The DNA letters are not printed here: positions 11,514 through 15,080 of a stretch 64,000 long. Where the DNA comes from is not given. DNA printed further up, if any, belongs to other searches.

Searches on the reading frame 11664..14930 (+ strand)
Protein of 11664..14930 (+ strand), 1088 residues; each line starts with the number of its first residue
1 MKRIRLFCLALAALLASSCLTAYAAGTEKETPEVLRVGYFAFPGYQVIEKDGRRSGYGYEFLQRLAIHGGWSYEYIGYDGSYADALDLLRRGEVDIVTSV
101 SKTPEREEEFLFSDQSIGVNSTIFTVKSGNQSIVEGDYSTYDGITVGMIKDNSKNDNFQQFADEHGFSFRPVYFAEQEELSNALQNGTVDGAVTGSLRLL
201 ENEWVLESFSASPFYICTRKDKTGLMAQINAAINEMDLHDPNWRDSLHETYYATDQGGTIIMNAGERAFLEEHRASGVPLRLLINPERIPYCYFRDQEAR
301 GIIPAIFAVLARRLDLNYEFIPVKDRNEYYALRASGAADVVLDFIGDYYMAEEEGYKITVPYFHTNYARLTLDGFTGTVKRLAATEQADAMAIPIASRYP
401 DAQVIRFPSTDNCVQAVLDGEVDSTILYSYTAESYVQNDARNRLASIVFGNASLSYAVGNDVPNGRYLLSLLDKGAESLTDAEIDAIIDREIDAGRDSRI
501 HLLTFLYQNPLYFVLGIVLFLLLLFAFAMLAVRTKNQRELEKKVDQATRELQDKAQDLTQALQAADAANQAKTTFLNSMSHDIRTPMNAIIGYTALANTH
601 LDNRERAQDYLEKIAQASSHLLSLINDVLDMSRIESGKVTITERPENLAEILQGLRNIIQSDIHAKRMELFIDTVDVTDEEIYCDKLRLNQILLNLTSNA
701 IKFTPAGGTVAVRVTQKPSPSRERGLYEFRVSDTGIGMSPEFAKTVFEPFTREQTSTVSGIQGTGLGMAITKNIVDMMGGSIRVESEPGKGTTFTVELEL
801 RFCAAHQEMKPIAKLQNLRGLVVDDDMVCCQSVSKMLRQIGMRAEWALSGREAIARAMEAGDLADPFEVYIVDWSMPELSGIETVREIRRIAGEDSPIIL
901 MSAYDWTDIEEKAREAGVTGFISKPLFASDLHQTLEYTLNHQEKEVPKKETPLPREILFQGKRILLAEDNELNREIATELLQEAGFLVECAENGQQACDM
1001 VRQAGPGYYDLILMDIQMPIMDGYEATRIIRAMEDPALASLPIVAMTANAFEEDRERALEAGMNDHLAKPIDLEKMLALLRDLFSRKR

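Call 49: search_protein_families(library=pfam, max_evalue=0.00001, proteins=[window:11664-14930:+])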
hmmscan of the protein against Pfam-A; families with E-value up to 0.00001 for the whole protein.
window:11664-14930:+ (1088 aa): 4 families
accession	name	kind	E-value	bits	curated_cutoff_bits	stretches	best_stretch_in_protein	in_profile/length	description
PF00072.30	Response_reg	-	3.6e-48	162.8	30.2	2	964-1080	1-110/111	Response regulator receiver domain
PF02518.31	HATPase_c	-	2.7e-30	105.5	26.4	1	685-800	2-109/111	Histidine kinase-, DNA gyrase B-, and HSP90-like ATPase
PF00497.25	SBP_bac_3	-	1.2e-19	70.8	26.4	1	36-237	2-117/132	Bacterial extracellular solute-binding proteins, family 3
PF00512.31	HisKA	-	9.5e-19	67.7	26.9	1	571-637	1-66/66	His Kinase A (phospho-acceptor) domain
